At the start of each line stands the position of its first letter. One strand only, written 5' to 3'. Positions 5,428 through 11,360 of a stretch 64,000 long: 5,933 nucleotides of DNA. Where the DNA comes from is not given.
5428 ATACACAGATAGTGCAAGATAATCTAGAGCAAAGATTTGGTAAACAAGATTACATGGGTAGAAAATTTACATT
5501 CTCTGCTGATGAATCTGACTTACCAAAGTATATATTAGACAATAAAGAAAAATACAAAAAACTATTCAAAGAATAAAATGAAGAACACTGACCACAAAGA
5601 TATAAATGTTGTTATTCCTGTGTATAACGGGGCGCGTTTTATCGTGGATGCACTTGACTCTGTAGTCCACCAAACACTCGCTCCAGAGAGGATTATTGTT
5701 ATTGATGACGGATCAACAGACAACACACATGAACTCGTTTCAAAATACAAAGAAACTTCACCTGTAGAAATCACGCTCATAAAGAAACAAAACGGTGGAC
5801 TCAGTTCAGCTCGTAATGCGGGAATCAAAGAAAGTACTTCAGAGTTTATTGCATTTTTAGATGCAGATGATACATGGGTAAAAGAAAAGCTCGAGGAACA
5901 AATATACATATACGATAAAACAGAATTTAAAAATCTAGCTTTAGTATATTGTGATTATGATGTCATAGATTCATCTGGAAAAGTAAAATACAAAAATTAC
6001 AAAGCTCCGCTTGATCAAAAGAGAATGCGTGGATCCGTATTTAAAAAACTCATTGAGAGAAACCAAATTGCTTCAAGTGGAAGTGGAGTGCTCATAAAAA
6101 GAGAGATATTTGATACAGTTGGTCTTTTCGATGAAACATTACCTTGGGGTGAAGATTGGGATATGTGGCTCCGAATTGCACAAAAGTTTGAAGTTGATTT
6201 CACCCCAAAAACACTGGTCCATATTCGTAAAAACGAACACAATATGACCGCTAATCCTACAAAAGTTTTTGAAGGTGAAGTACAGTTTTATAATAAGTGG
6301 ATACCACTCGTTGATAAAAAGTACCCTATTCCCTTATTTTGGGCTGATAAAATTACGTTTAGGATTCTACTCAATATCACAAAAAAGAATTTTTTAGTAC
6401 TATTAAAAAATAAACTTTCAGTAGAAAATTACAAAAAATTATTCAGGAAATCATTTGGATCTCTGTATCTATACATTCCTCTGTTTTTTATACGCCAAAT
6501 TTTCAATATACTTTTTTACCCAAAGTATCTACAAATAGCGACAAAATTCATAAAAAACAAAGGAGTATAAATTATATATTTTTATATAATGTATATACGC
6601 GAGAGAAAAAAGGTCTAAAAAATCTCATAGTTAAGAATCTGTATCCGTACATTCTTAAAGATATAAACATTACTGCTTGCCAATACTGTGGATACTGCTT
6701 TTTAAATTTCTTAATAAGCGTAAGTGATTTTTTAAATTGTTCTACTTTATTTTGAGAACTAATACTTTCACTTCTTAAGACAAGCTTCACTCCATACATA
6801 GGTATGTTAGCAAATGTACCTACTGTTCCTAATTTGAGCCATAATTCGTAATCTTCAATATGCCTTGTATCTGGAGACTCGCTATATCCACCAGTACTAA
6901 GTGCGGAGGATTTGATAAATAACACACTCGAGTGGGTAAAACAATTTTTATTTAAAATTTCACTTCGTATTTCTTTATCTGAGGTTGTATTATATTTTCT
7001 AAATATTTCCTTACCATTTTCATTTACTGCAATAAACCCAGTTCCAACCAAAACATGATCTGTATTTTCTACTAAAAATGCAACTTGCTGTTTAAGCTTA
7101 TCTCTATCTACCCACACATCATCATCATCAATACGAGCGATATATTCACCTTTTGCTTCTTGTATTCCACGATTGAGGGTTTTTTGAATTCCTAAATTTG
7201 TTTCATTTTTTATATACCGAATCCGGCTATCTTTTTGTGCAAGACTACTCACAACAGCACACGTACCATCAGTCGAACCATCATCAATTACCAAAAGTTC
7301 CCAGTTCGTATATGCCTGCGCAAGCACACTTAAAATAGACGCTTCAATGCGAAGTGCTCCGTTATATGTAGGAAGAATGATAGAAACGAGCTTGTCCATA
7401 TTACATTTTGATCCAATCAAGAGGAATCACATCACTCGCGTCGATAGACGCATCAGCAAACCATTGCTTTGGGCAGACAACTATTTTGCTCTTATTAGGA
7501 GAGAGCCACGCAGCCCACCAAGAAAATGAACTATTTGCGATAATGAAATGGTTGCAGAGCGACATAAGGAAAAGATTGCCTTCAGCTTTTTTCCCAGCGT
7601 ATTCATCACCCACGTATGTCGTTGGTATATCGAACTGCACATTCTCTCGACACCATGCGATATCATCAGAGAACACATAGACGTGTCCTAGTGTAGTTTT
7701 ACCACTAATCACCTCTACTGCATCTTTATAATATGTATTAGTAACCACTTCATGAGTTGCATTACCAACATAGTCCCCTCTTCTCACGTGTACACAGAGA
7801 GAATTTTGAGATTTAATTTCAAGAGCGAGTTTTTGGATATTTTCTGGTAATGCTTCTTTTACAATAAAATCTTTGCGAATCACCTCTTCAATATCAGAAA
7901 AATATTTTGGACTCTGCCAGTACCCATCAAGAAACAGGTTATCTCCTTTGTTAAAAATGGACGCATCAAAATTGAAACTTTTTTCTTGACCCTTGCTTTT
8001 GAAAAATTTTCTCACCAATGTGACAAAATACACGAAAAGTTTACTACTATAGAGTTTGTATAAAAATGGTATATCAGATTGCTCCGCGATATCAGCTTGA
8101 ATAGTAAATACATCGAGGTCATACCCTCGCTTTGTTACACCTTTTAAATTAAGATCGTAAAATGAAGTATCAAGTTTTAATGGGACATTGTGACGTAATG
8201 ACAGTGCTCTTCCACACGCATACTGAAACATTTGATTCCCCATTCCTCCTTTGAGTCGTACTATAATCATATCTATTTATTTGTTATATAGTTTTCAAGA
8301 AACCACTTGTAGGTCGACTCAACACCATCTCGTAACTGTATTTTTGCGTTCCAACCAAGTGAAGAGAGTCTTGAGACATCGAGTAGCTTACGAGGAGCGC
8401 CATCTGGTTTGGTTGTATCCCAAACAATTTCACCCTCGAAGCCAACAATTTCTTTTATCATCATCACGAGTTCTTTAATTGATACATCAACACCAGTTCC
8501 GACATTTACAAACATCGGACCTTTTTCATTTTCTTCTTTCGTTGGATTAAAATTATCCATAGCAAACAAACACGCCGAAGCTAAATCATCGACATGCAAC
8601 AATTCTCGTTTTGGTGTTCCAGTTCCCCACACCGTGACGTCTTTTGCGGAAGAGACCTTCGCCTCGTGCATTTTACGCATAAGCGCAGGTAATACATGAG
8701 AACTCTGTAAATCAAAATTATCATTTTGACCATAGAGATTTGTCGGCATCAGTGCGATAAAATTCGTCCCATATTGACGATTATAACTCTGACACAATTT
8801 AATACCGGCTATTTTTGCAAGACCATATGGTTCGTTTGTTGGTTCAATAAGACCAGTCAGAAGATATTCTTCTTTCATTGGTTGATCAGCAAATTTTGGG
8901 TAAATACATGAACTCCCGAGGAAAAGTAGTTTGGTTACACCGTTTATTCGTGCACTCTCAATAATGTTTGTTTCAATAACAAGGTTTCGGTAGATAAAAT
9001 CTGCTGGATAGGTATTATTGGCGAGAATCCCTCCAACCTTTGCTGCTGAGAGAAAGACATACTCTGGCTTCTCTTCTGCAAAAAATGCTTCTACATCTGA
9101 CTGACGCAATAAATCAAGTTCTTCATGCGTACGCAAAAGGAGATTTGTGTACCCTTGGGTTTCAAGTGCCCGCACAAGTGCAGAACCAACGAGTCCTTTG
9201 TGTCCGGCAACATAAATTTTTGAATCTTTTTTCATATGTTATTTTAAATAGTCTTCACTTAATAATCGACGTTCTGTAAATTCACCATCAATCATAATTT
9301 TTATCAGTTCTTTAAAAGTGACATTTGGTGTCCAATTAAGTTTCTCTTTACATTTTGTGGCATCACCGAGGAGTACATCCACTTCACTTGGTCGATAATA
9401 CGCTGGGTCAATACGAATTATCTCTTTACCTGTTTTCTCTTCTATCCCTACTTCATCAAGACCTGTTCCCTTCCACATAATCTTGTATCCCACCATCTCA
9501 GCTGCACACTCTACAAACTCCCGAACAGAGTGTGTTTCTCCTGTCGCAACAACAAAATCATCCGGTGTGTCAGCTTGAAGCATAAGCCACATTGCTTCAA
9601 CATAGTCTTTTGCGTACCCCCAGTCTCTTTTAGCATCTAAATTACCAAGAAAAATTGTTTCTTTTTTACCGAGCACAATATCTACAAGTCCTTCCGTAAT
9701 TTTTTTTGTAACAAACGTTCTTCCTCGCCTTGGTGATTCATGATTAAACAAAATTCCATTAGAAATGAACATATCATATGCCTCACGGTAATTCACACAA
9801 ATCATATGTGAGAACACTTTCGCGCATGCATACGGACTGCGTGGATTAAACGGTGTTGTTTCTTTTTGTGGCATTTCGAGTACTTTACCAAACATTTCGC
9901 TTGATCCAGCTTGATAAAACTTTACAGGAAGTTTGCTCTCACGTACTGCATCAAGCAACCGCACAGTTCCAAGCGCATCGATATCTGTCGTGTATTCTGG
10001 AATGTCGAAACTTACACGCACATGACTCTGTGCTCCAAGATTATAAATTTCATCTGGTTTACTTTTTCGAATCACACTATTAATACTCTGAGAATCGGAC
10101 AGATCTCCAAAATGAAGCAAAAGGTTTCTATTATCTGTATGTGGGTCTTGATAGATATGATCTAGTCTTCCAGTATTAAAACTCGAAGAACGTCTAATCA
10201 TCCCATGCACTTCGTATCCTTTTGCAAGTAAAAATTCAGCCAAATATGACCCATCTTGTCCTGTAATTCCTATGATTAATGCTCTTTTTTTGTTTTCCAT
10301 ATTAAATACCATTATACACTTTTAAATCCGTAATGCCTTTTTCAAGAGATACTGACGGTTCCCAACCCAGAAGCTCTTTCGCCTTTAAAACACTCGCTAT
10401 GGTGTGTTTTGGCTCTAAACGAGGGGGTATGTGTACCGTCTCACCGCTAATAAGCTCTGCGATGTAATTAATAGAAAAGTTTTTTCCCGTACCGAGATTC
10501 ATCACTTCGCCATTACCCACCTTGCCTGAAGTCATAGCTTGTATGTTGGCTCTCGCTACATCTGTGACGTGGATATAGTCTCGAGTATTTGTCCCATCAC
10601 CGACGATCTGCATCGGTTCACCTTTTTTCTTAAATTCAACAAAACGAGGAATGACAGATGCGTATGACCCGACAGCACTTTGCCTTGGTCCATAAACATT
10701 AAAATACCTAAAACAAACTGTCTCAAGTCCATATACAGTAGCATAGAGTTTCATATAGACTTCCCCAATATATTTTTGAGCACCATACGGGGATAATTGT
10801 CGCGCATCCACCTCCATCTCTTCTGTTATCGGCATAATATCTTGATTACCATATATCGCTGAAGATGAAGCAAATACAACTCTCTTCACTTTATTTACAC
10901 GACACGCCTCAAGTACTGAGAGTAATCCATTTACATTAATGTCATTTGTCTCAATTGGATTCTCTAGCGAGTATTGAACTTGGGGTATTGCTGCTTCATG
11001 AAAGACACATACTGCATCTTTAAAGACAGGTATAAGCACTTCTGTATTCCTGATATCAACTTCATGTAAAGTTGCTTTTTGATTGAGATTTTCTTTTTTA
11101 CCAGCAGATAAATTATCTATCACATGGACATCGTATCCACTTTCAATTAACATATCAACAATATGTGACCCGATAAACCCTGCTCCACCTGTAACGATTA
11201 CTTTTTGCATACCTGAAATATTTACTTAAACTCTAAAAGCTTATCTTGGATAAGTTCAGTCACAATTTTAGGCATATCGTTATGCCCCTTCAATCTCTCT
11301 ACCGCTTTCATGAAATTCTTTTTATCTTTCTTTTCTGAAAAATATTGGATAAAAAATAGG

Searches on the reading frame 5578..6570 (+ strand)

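Call 16: search_protein_families(library=pfam, proteins=[window:5578-6570:+], max_evalue=0.001)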
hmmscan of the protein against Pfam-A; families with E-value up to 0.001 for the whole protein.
window:5578-6570:+ (330 aa): 5 families
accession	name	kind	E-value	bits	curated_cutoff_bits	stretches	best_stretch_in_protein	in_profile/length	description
PF00535.33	Glycos_transf_2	-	1.4e-31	110.1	23.3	1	11-180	2-166/168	Glycosyl transferase family 2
PF10111.15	Glyco_tranf_2_2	-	1.9e-24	87.1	27.3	1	11-224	2-223/276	Glycosyltransferase like family 2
PF13641.12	Glyco_tranf_2_3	-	1.9e-14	54.7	27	1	9-214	3-209/230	Glycosyltransferase like family 2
PF13704.12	Glyco_tranf_2_4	-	6.9e-05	23.7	27.5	1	31-104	14-88/98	Glycosyl transferase family 2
PF13632.12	Glyco_trans_2_3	-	7.1e-05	23.1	27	1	91-217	2-124/198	Glycosyl transferase family group 2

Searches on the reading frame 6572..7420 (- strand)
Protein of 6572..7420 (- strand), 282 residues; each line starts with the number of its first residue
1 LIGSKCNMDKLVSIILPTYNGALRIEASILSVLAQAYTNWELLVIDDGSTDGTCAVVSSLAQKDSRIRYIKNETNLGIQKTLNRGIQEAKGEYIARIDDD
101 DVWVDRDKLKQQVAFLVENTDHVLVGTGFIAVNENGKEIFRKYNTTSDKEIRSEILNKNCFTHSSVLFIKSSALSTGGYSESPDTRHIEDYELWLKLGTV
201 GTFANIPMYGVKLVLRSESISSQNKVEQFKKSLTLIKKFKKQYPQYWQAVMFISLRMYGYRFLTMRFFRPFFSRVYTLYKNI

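Call 16: search_protein_families(library=pfam, proteins=[window:6572-7420:-], max_evalue=0.001)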
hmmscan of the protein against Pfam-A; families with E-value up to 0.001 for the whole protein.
window:6572-7420:- (282 aa): 3 families
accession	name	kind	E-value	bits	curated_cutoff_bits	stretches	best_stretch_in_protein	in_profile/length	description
PF00535.33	Glycos_transf_2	-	4.9e-35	121.4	23.3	1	13-159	1-149/168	Glycosyl transferase family 2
PF10111.15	Glyco_tranf_2_2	-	2.2e-19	70.4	27.3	1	13-208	1-210/276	Glycosyltransferase like family 2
PF13641.12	Glyco_tranf_2_3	-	2e-11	44.8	27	1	12-127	3-121/230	Glycosyltransferase like family 2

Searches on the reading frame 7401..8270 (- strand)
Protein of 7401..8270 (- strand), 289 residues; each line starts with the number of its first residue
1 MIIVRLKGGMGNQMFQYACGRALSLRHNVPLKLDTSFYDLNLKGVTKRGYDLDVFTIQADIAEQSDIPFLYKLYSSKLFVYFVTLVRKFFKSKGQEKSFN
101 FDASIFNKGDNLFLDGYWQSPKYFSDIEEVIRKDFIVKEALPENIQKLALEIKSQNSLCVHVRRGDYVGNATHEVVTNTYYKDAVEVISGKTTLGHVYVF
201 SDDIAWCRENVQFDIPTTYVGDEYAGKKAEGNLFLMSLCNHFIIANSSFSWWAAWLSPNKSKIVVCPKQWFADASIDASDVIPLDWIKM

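Call 16: search_protein_families(library=pfam, proteins=[window:7401-8270:-], max_evalue=0.001)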
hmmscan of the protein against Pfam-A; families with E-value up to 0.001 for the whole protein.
window:7401-8270:- (289 aa): 1 family
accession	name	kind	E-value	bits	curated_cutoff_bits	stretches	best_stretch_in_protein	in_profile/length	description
PF01531.22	Glyco_transf_11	-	6.3e-35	121.3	23.9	1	106-287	118-295/298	Glycosyl transferase family 11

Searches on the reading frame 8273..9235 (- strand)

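Call 16: search_protein_families(library=pfam, proteins=[window:8273-9235:-], max_evalue=0.001)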
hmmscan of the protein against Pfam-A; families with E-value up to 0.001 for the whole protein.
window:8273-9235:- (320 aa): 3 families
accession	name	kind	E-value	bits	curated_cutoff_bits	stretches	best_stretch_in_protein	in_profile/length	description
PF01370.27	Epimerase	-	1.9e-65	221.1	20.9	1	7-231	1-230/240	NAD dependent epimerase/dehydratase family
PF16363.11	GDP_Man_Dehyd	-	4e-17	63.1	27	1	39-307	58-331/332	GDP-mannose 4,6 dehydratase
PF04321.23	RmlD_sub_bind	-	2.5e-06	27.2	27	1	6-154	2-142/287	RmlD substrate binding domain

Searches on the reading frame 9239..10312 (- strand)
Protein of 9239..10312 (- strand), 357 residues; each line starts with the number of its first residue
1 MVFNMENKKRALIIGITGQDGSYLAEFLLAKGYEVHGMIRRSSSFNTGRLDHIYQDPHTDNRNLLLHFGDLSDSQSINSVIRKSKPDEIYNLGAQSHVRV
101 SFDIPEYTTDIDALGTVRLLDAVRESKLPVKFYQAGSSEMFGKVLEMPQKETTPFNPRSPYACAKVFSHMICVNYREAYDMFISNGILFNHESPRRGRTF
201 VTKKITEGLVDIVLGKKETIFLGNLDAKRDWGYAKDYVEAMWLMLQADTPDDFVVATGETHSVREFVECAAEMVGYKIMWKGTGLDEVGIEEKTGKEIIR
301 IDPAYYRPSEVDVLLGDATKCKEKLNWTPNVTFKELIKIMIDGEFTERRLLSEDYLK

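Call 16: search_protein_families(library=pfam, proteins=[window:9239-10312:-], max_evalue=0.001)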
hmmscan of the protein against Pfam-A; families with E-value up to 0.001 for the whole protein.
window:9239-10312:- (357 aa): 4 families
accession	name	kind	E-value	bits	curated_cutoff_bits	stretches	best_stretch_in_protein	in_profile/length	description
PF16363.11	GDP_Man_Dehyd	-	3.8e-148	493.8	27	1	12-340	1-332/332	GDP-mannose 4,6 dehydratase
PF01370.27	Epimerase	-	8.4e-71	238.6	20.9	1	11-256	1-240/240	NAD dependent epimerase/dehydratase family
PF04321.23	RmlD_sub_bind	-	6.2e-05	22.6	27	1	10-166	2-130/287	RmlD substrate binding domain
PF05368.20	NmrA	-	0.00043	20.4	27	1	8-84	2-70/298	NmrA-like family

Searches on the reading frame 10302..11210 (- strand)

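Call 17: search_protein_families(library=pfam, proteins=[window:10302-11210:-], max_evalue=0.001)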
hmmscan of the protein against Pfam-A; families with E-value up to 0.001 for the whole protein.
window:10302-11210:- (302 aa): 9 families
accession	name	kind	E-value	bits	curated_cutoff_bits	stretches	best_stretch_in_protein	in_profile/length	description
PF01370.27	Epimerase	-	5.5e-64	216.3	20.9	1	4-240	1-240/240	NAD dependent epimerase/dehydratase family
PF16363.11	GDP_Man_Dehyd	-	2.3e-55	188.8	27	1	5-295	1-331/332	GDP-mannose 4,6 dehydratase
PF01073.25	3Beta_HSD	-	1e-29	103.9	22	1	5-226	1-229/280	3-beta hydroxysteroid dehydrogenase/isomerase family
PF02719.21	Polysacc_synt_2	-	2.8e-17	63.3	20.2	1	4-254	1-243/293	Polysaccharide biosynthesis protein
PF07993.18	NAD_binding_4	-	8.2e-11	42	20.1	1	65-215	88-251/258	Male sterility protein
PF04321.23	RmlD_sub_bind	-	1e-10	41.6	27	1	3-278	2-251/287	RmlD substrate binding domain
PF13460.12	NAD_binding_10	-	5e-08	33.5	27.2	1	8-123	1-107/184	NAD(P)H-binding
PF05368.20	NmrA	-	1.5e-05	25.2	27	1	2-79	3-79/298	NmrA-like family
PF00106.31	adh_short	-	0.00059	19.8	26.6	0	3-66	2-71/195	short chain dehydrogenase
